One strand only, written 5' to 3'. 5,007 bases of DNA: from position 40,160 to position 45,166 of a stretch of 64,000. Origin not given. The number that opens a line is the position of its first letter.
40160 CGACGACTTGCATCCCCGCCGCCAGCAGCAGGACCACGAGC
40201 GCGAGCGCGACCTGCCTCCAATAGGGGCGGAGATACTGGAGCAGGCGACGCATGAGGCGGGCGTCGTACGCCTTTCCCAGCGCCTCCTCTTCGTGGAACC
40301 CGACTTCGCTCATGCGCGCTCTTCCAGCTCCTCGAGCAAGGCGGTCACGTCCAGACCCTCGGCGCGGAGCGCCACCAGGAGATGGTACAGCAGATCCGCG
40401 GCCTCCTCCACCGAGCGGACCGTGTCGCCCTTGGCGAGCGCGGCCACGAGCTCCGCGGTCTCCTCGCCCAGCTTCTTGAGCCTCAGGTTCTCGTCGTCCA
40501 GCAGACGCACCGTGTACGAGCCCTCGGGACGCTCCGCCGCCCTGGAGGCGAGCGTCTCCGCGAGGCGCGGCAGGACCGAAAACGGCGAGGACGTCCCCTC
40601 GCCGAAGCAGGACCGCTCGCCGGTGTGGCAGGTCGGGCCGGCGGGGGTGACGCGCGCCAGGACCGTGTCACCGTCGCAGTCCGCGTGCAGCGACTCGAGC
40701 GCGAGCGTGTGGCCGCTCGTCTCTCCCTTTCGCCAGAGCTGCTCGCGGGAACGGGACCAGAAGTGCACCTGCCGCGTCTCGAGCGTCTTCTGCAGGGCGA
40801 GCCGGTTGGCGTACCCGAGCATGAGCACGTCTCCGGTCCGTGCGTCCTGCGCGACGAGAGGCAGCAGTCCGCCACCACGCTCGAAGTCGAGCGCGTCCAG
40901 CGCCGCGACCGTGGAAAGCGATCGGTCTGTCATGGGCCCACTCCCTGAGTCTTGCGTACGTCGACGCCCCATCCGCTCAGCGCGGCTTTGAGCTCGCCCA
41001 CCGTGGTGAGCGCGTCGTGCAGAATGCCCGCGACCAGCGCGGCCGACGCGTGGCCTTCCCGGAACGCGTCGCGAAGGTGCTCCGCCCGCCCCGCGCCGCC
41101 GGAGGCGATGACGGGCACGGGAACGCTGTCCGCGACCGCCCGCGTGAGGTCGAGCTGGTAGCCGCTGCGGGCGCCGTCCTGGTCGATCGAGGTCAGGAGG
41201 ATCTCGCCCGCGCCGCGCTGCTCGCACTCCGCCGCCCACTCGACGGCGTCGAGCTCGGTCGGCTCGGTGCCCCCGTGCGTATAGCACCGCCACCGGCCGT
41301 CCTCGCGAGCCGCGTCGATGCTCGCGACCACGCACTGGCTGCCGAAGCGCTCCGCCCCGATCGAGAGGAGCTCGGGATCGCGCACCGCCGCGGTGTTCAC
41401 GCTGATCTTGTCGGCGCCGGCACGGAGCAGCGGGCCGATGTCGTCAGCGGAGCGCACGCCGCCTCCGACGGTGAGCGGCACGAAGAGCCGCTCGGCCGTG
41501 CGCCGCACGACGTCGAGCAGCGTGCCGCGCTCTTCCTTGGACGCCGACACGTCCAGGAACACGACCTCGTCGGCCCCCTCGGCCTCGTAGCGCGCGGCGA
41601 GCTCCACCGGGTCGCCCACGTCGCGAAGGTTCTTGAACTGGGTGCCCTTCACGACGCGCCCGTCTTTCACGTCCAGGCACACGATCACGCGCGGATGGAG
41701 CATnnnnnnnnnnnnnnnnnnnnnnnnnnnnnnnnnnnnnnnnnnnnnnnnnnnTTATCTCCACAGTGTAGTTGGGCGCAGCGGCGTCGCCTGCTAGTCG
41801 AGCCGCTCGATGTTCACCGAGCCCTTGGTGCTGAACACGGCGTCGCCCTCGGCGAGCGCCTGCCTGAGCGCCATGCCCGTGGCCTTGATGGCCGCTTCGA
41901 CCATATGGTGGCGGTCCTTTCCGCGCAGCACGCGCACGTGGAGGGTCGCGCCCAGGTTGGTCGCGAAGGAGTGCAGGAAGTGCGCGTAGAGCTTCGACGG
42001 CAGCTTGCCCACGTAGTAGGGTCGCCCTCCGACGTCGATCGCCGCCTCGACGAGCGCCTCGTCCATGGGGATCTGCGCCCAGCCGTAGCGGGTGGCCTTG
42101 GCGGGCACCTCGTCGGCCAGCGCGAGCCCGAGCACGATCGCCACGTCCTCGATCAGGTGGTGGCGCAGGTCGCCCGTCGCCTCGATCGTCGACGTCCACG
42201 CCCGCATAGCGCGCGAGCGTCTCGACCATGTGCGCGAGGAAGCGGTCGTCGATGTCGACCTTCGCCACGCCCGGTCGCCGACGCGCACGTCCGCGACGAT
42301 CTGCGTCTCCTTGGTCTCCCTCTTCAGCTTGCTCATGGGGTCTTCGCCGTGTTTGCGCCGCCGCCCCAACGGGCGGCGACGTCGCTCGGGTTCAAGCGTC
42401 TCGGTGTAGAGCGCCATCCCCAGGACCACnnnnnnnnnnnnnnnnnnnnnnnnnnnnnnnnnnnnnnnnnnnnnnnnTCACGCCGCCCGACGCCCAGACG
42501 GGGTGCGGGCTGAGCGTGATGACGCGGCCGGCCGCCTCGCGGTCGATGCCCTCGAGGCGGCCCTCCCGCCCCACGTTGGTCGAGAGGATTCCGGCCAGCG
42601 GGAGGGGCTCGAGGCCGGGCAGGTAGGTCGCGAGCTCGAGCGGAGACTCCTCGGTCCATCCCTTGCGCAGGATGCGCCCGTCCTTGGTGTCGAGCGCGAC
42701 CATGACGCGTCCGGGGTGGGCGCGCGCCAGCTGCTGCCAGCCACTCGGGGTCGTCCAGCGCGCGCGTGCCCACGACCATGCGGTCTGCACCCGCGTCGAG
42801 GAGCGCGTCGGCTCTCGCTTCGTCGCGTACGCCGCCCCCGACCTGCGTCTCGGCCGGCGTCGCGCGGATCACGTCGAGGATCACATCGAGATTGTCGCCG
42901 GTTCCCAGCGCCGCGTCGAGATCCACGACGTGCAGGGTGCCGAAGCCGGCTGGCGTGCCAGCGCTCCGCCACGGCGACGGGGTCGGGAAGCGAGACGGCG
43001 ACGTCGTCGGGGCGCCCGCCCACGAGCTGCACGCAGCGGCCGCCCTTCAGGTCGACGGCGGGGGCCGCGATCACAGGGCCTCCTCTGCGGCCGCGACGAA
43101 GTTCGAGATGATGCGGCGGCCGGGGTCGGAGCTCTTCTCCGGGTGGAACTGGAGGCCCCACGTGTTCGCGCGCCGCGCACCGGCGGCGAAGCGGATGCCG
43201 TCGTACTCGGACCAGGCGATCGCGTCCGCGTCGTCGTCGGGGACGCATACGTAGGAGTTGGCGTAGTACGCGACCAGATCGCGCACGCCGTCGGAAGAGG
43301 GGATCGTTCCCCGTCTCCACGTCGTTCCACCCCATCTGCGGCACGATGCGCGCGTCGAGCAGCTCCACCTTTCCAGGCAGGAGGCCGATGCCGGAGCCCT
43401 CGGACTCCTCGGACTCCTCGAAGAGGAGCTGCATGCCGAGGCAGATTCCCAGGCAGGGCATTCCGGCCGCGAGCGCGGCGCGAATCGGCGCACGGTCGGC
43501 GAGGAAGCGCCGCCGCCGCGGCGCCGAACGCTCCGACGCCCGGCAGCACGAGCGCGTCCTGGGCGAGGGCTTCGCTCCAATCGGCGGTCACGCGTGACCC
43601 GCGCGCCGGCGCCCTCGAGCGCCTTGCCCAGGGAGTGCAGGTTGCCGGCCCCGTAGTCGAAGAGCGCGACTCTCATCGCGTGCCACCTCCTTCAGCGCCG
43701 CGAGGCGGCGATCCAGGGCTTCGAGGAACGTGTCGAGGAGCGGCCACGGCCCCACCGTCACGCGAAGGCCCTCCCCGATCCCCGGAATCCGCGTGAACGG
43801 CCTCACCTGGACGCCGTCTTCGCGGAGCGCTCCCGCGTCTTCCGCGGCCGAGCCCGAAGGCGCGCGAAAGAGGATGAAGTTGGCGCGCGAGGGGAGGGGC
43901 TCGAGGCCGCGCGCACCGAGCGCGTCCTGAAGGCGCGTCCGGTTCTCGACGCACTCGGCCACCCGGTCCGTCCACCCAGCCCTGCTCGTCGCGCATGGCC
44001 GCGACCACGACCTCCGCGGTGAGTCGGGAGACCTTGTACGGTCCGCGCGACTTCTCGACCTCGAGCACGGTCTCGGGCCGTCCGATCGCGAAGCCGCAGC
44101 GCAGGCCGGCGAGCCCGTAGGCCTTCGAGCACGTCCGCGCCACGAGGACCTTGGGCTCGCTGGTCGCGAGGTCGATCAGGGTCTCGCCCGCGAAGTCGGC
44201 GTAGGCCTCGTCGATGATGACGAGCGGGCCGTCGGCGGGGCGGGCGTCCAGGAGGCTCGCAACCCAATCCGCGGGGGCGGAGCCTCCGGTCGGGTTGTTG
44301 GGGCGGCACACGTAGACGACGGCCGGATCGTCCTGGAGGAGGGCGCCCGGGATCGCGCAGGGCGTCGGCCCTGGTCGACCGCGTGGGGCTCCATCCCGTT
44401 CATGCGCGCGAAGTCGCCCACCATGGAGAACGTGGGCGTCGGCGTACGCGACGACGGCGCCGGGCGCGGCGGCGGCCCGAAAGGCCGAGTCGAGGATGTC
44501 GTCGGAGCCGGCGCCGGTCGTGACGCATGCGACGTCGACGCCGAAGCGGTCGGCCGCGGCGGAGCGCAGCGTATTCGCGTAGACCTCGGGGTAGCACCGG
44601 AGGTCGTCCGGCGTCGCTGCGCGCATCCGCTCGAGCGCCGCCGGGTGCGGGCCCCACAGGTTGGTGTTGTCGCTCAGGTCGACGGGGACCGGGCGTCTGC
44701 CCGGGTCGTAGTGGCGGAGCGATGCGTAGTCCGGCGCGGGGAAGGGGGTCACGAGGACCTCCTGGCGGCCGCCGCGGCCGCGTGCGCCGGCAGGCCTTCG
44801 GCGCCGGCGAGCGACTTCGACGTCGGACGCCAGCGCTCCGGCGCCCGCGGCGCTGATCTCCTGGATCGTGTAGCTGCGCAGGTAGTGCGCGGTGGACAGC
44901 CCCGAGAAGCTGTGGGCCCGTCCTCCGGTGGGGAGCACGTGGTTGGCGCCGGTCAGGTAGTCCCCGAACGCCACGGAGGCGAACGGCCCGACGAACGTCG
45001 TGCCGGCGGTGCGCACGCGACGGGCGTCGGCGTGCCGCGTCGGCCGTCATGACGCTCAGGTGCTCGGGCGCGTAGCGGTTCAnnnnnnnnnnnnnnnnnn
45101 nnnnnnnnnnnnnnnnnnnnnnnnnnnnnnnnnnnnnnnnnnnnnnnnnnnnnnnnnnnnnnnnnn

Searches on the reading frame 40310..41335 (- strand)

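Call 64: search_protein_families(library=pfam, proteins=[window:40310-41335:-], max_evalue=0.001)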
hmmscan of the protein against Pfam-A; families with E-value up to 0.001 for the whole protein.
window:40310-41335:- (341 aa): 2 families
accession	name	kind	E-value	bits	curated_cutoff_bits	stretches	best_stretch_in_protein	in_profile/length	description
PF01502.23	PRA-CH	-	5.3e-33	113.1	27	1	172-244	1-73/74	Phosphoribosyl-AMP cyclohydrolase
PF01503.22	PRA-PH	-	1e-21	77.6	21.3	1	256-340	2-85/86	Phosphoribosyl-ATP pyrophosphohydrolase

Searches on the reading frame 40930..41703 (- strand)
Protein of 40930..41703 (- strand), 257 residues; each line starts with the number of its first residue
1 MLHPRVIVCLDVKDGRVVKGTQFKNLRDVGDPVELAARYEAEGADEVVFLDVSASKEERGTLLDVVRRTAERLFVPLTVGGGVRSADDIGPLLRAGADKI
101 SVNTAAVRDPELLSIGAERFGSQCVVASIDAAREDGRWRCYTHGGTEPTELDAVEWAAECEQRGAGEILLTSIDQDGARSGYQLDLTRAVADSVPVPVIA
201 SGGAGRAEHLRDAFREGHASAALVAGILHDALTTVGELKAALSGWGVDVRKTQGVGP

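Call 64: search_protein_families(library=pfam, proteins=[window:40930-41703:-], max_evalue=0.001)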
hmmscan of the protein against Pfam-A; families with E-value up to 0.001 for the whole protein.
window:40930-41703:- (257 aa): 3 families
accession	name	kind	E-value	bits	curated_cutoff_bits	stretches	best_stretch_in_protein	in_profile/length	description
PF00977.27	His_biosynth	-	8.1e-81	271.2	23.6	1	5-231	1-225/228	Histidine biosynthesis protein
PF03060.21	NMO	-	6e-06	26.3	28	0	154-223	146-221/331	Nitronate monooxygenase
PF02581.23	TMP-TENI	-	2e-05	24.5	27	0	35-105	107-179/180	Thiamine monophosphate synthase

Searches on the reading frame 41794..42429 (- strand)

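Call 64: search_protein_families(library=pfam, proteins=[window:41794-42429:-], max_evalue=0.001)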
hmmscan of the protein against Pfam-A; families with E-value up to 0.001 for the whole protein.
window:41794-42429:- (211 aa): 1 family
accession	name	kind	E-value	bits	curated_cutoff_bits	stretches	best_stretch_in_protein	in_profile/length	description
PF00475.24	IGPD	-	9.1e-33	113.8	27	1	78-188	19-144/144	Imidazoleglycerol-phosphate dehydratase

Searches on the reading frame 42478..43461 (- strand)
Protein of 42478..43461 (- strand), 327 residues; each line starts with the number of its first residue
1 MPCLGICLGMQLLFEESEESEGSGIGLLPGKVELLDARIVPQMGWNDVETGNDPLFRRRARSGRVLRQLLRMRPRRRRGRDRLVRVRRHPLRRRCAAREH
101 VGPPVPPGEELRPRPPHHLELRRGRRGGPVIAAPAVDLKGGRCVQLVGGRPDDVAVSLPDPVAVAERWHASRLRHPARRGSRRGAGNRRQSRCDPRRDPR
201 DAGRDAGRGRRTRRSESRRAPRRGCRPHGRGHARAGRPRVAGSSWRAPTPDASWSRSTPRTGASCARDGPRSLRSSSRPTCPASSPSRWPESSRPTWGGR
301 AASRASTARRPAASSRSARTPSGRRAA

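Call 64: search_protein_families(library=pfam, proteins=[window:42478-43461:-], max_evalue=0.001)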
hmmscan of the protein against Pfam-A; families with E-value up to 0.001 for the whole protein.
window:42478-43461:- (327 aa): 2 families
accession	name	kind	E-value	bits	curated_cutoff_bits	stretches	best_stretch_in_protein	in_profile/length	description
PF00977.27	His_biosynth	-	2.3e-05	24.4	23.6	1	134-172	4-42/228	Histidine biosynthesis protein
PF00117.34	GATase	-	0.00068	19.8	22.8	1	1-31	73-92/190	Glutamine amidotransferase class-I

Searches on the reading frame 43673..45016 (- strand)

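Call 64: search_protein_families(library=pfam, proteins=[window:43673-45016:-], max_evalue=0.001)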
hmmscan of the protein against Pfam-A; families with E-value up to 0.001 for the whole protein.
window:43673-45016:- (447 aa): 2 families
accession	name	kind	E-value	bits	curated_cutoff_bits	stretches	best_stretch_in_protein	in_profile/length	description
PF00155.27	Aminotran_1_2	-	3e-28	99.5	19.7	1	112-345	4-266/361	Aminotransferase class I and II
PF00815.25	Histidinol_dh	-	1.8e-16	60.6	27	1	2-67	327-392/411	Histidinol dehydrogenase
